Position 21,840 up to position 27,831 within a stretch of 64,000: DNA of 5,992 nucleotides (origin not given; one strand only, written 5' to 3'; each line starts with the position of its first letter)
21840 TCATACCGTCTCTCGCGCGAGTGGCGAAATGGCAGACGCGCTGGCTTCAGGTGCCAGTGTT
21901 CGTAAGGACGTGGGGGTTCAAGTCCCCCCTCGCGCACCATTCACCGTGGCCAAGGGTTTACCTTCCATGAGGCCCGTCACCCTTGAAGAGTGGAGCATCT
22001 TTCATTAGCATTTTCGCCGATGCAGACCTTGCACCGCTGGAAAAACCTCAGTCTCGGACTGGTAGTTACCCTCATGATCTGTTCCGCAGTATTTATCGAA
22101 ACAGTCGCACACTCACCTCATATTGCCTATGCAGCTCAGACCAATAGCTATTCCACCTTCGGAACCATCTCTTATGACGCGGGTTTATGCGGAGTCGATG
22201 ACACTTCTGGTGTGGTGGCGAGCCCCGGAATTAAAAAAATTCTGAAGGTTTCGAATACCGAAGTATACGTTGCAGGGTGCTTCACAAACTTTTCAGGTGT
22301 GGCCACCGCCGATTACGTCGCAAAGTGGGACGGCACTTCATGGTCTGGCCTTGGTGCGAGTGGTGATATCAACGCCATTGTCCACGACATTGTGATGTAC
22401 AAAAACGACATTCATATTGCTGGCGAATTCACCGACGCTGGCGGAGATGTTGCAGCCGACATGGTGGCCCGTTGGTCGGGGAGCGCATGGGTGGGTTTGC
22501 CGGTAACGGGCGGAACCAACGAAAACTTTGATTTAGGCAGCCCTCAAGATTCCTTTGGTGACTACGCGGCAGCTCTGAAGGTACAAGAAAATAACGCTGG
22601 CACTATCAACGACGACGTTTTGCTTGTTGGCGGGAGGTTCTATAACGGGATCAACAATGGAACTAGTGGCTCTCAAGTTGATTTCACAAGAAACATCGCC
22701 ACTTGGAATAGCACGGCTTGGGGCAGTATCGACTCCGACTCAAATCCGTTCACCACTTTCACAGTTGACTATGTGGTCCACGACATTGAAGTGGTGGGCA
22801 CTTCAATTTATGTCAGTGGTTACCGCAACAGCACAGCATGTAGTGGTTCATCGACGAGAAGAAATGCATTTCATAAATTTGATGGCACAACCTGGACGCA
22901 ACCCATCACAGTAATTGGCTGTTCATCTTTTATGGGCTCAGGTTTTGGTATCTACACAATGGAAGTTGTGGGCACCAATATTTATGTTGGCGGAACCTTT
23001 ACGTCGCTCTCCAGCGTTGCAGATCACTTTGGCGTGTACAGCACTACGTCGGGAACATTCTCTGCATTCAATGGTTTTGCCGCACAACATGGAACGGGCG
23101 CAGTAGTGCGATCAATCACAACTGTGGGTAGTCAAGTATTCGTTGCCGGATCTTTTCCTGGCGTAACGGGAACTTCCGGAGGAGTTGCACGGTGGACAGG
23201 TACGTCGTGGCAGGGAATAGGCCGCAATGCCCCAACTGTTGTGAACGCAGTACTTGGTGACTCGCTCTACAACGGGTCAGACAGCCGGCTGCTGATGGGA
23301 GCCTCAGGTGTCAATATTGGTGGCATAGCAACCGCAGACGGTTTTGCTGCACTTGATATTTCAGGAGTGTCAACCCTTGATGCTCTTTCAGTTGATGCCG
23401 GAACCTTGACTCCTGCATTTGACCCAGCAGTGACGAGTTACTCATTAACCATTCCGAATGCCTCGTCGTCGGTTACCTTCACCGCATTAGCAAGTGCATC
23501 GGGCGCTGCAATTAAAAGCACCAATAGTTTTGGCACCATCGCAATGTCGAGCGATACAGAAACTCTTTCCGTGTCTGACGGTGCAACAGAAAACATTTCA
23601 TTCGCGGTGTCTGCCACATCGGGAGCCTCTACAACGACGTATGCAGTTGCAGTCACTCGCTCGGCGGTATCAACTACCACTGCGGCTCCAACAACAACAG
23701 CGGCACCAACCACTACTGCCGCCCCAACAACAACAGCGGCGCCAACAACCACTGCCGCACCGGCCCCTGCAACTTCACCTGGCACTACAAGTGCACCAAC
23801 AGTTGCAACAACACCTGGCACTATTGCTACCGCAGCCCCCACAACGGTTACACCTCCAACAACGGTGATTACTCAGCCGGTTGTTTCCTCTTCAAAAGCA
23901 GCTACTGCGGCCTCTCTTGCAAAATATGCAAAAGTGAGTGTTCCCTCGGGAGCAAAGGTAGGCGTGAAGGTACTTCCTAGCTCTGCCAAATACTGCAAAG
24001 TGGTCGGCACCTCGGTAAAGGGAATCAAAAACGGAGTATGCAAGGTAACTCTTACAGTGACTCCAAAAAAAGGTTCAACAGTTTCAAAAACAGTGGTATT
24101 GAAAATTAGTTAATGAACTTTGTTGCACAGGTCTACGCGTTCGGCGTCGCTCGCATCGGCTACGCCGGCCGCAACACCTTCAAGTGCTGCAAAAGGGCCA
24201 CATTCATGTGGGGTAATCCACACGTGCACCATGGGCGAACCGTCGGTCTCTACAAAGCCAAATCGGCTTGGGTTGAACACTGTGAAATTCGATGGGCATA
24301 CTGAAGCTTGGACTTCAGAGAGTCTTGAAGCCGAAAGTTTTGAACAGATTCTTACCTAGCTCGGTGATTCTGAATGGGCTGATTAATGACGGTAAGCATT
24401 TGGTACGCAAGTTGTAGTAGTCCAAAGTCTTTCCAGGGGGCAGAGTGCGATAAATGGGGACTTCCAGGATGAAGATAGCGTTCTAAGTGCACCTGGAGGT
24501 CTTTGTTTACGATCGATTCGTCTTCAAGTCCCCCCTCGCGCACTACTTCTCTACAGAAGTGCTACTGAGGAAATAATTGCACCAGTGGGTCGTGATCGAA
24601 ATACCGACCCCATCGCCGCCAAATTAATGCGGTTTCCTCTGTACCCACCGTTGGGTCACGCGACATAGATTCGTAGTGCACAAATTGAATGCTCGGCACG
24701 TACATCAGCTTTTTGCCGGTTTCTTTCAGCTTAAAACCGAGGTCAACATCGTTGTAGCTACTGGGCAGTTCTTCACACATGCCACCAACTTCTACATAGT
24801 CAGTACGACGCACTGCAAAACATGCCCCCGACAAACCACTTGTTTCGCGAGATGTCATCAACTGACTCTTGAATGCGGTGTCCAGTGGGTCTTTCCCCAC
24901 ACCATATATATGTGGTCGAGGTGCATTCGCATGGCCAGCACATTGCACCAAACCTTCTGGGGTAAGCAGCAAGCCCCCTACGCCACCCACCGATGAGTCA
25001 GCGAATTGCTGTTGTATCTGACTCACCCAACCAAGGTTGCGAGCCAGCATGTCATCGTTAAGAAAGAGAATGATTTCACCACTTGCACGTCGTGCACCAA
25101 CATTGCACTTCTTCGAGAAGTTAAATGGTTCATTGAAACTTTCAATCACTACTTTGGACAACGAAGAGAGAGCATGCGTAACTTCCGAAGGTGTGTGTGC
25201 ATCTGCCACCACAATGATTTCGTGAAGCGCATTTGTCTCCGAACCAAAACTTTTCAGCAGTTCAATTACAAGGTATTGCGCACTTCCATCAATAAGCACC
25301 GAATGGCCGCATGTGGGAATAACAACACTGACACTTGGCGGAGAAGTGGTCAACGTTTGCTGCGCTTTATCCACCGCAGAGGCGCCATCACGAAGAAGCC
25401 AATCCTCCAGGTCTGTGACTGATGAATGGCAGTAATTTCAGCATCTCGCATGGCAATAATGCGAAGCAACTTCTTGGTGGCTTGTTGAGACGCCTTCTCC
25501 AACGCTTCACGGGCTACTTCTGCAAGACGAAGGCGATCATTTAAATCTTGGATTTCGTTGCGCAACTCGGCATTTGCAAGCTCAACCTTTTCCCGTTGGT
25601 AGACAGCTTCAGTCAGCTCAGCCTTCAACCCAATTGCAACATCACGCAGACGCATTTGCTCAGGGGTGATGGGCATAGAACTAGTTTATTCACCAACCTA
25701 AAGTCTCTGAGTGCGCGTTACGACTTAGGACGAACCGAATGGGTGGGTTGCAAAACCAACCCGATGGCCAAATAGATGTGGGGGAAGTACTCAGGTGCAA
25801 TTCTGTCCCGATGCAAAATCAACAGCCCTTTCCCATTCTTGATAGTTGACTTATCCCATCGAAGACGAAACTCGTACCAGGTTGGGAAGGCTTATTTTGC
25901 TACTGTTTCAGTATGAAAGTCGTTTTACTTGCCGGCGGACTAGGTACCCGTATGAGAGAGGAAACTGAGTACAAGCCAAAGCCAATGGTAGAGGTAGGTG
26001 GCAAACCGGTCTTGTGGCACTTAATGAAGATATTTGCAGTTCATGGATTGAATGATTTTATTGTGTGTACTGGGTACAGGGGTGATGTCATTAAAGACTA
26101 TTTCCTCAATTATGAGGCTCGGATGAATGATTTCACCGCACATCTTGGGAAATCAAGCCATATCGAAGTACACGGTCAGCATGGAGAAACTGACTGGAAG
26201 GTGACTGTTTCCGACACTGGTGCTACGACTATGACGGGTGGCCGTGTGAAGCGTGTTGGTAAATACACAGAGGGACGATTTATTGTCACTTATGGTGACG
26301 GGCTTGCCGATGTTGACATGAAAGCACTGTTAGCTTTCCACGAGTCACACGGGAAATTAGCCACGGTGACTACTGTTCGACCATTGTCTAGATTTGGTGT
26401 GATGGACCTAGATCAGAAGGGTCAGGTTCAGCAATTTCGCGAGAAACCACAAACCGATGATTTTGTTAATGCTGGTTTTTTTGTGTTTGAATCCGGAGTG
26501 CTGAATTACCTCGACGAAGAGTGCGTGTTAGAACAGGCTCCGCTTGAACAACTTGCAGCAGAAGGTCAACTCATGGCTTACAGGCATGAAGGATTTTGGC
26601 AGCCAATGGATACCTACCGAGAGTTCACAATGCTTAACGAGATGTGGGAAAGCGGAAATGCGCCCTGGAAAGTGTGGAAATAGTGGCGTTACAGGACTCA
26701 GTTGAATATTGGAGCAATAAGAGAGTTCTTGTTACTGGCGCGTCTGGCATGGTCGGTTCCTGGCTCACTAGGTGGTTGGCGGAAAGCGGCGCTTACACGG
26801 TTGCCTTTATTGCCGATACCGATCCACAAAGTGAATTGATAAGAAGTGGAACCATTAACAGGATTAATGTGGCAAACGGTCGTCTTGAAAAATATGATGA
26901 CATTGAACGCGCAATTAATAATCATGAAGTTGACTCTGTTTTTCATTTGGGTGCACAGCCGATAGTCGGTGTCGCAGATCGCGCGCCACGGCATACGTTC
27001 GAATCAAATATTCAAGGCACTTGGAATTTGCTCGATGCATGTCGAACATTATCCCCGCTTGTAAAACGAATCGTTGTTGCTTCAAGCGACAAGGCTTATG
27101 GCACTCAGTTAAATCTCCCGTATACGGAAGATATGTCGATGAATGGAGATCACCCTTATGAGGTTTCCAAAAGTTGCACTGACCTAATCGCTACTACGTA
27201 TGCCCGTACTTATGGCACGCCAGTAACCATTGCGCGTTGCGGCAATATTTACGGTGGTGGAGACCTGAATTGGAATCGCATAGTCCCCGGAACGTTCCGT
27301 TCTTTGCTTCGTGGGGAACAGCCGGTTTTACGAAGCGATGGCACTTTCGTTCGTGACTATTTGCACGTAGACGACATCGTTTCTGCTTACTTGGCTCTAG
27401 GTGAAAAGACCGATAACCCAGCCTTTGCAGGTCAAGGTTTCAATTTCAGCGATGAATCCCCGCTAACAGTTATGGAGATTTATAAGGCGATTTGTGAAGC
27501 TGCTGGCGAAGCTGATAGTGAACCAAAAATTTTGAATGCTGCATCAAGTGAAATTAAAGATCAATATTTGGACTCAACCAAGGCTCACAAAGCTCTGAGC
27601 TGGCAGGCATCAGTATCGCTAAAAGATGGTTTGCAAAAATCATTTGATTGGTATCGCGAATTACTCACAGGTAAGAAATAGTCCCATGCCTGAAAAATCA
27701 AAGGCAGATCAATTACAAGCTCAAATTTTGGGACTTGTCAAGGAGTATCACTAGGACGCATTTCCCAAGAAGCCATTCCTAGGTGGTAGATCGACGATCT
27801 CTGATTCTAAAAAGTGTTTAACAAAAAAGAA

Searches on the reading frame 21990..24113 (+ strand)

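Call 9: search_protein_families(library=ncbifam, proteins=[window:21990-24113:+])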
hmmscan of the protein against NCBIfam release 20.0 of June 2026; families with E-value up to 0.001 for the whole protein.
window:21990-24113:+ (707 aa): 0 families

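Call 40: search_protein_families(library=pfam, proteins=[window:21990-24113:+], max_evalue=0.01)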
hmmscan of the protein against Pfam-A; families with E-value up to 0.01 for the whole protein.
window:21990-24113:+ (707 aa): 1 family
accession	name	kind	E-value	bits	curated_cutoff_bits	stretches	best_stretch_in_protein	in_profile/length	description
PF12733.13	Cadherin-like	-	2.7e-10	41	24.2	1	465-557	3-88/89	Cadherin-like beta sandwich domain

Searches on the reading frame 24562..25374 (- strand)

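Call 9: search_protein_families(library=ncbifam, proteins=[window:24562-25374:-])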
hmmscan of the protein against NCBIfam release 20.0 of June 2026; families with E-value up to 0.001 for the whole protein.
window:24562-25374:- (270 aa): 5 families
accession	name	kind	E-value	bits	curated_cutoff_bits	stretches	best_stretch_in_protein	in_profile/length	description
TIGR03965.1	mycofact_glyco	equivalog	1.8e-17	63.4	280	1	7-233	68-280/467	mycofactocin biosynthesis glycosyltransferase MftF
NF041875.1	EPS_EpsD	equivalog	2.6e-09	36.9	370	1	49-235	29-208/325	exopolysaccharide biosynthesis glycosyltransferase EpsD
NF038299.1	EPS_HpsN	equivalog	5.9e-07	28.8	425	1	13-149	1-132/317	hormogonium polysaccharide biosynthesis glycosyltransferase HpsN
NF041394.1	GtaseAglG_Halo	equivalog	2.5e-06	27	440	1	37-136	19-119/304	glucosyl-dolichyl phosphate glucuronosyltransferase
TIGR04283.1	glyco_like_mftF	equivalog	7.9e-06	25.6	182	1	38-127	16-101/221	TIGR04283 family arsenosugar biosynthesis glycosyltransferase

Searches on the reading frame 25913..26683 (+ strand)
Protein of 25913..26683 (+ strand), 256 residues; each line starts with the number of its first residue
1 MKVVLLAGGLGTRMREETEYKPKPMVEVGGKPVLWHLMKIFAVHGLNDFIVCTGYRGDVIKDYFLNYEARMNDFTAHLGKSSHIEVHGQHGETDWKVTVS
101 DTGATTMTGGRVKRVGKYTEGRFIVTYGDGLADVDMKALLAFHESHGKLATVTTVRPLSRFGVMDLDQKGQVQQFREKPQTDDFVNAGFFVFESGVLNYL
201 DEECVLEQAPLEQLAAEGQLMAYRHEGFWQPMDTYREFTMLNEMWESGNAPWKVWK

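Call 7: search_protein_families(library=pfam, proteins=[window:25913-26683:+])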
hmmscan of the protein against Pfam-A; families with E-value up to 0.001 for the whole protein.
window:25913-26683:+ (256 aa): 2 families
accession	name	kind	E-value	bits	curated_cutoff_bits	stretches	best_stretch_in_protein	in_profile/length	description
PF00483.29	NTP_transferase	-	2.4e-24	86.7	21.2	1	2-201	1-189/245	Nucleotidyl transferase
PF12804.13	NTP_transf_3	-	3.7e-08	34.1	27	1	3-62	1-53/160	MobA-like NTP transferase domain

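Call 9: search_protein_families(library=ncbifam, proteins=[window:25913-26683:+])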
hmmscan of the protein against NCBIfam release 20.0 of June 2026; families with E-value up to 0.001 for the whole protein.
window:25913-26683:+ (256 aa): 29 families (the best 25 are shown)
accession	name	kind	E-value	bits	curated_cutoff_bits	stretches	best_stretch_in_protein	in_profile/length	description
TIGR02623.1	G1P_cyt_trans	equivalog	4.8e-107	357.1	300.25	1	1-255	1-255/255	glucose-1-phosphate cytidylyltransferase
TIGR03992.1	Arch_glmU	subfamily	2e-26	92.8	292.1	2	1-67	1-67/393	bifunctional sugar-1-phosphate nucleotidylyltransferase/acetyltransferase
NF052502.1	man1P_GTase_Rv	exception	3.8e-26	91.8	440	2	105-239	82-224/352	mannose-1-phosphate guanylyltransferase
NF049965.1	GlMnHpPGnyltfHddC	equivalog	2.6e-21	76.3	300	2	1-66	1-66/221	D-glycero-D-manno-heptose 1-phosphate guanosyltransferase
NF041313.1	UDPGP_AglF_Halo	equivalog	1.9e-20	73.4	400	2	1-64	1-64/234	UTP--glucose-1-phosphate uridylyltransferase AglF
NF045761.1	NAMPUrTaseMurU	equivalog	4.6e-17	62.6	250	2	1-64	1-64/226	N-acetylmuramate alpha-1-phosphate uridylyltransferase MurU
TIGR02091.1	glgC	equivalog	3.9e-15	55.8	424.9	1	3-236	3-250/364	glucose-1-phosphate adenylyltransferase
NF003670.0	PRK05293.1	equivalog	6e-13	48.5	470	1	4-236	8-249/382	glucose-1-phosphate adenylyltransferase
NF041173.1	Sug_nt_acttase_Thmprot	equivalog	7.6e-13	48.2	600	1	1-204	1-180/405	bifunctional sugar-1-phosphate nucleotidylyltransferase/acetyltransferase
NF001947.0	PRK00725.1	subfamily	1.2e-12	47.4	470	1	3-184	19-198/426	glucose-1-phosphate adenylyltransferase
TIGR01208.1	rmlA_long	equivalog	8.9e-12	44.5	320.25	1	2-200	1-182/353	glucose-1-phosphate thymidylyltransferase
NF041135.1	IPPtranDIPPsyn_Thcocales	equivalog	5.1e-11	42.2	580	1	1-64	1-60/419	bifunctional L-myo-inositol-1-phosphate cytidylyltransferase/CDP-L-myo-inositol myo-inositolphosphotransferase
NF045697.1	MurNAcPUrMurU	equivalog_domain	7.2e-10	38.7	370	1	5-66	2-63/229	N-acetylmuramate alpha-1-phosphate uridylyltransferase MurU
NF002772.0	PRK02862.1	equivalog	1.2e-09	37.4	537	1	4-184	7-184/429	glucose-1-phosphate adenylyltransferase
NF002023.0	PRK00844.1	subfamily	3.8e-09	35.9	458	1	4-185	10-187/408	glucose-1-phosphate adenylyltransferase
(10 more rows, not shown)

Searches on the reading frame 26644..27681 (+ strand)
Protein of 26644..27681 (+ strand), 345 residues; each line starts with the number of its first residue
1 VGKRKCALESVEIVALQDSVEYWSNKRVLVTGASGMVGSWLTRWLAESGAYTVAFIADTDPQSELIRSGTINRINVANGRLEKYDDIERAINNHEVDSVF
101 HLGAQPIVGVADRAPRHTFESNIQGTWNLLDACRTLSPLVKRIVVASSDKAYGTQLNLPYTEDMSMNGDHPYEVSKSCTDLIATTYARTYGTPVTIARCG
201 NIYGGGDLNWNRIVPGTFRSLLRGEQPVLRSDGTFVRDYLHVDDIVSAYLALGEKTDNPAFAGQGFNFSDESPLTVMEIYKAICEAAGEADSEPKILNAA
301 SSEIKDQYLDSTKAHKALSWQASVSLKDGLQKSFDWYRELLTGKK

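Call 7: search_protein_families(library=pfam, proteins=[window:26644-27681:+])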
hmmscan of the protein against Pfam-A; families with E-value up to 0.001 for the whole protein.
window:26644-27681:+ (345 aa): 9 families
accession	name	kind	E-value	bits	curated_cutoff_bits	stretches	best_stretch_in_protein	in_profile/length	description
PF01370.27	Epimerase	-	5e-47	160.8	20.9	1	28-258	1-230/240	NAD dependent epimerase/dehydratase family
PF16363.11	GDP_Man_Dehyd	-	1.1e-44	153.7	27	1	29-332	1-331/332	GDP-mannose 4,6 dehydratase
PF02719.21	Polysacc_synt_2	-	3.5e-14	53.1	20.2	1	28-247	1-211/293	Polysaccharide biosynthesis protein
PF01073.25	3Beta_HSD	-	7.9e-13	48.5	22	1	29-290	1-271/280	3-beta hydroxysteroid dehydrogenase/isomerase family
PF07993.18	NAD_binding_4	-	1.3e-08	34.8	20.1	1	93-227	86-236/258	Male sterility protein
PF04321.23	RmlD_sub_bind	-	1.4e-08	34.6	27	1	27-290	2-234/287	RmlD substrate binding domain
PF08659.16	KR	-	7e-07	29.8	22.6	1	28-160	3-149/180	KR domain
PF13460.12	NAD_binding_10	-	7.8e-07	29.6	27.2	1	32-154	1-104/184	NAD(P)H-binding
PF05368.20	NmrA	-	2.5e-06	27.8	27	1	25-104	2-78/298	NmrA-like family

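Call 9: search_protein_families(library=ncbifam, proteins=[window:26644-27681:+])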
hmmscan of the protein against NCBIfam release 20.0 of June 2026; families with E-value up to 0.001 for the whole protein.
window:26644-27681:+ (345 aa): 34 families (the best 25 are shown)
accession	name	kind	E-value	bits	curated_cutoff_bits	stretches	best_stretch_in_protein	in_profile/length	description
TIGR02622.1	CDP_4_6_dhtase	equivalog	7.9e-56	189.7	278.45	1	23-340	2-333/352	CDP-glucose 4,6-dehydratase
TIGR01181.1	dTDP_gluc_dehyt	equivalog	4.9e-41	140.9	365.1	1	27-339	1-313/321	dTDP-glucose 4,6-dehydratase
TIGR04180.1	EDH_00030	hypoth_equivalog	1.5e-37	129.3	475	1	28-323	1-295/297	NAD-dependent 4,6-dehydratase LegB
TIGR01179.1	galE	equivalog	6e-35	120.6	262.3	2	27-204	1-178/332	UDP-glucose 4-epimerase GalE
NF007582.0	PRK10217.1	equivalog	7e-23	81.3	698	1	26-337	2-331/355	dTDP-glucose 4,6-dehydratase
NF007490.0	PRK10084.1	subfamily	4.5e-22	78.5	649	1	27-338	2-335/361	dTDP-glucose 4,6-dehydratase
NF007956.0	PRK10675.1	subfamily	6.7e-22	78.1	394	2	27-184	2-161/338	UDP-glucose 4-epimerase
NF011728.1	PRK15181.1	equivalog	1.2e-20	73.8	760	1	25-338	15-338/348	Vi polysaccharide biosynthesis UDP-N-acetylglucosaminuronic acid C-4 epimerase TviC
TIGR02197.1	heptose_epim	equivalog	9.6e-16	57.8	274.6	1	28-334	1-310/316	ADP-glyceromanno-heptose 6-epimerase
NF043036.1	ErythonDh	equivalog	1.5e-15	57.3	325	1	27-188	2-165/321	D-erythronate dehydrogenase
NF047922.1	GDPFucSynFcl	equivalog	1.4e-14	54.3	500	1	25-338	2-302/308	GDP-L-fucose synthase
TIGR03466.1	HpnA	hypoth_equivalog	2e-14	53.2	367.65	1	27-196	2-164/327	hopanoid-associated sugar epimerase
NF042422.1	oxyalk_red_OleD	equivalog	4.6e-13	49.2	580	1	27-295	2-258/329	2-alkyl-3-oxoalkanoate reductase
TIGR01472.1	gmd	equivalog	5.8e-12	45.5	415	1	27-191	2-174/342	GDP-mannose 4,6-dehydratase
NF042423.1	oxyalk_red_Shew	equivalog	2e-11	43.6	580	1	26-289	9-259/331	2-alkyl-3-oxoalkanoate reductase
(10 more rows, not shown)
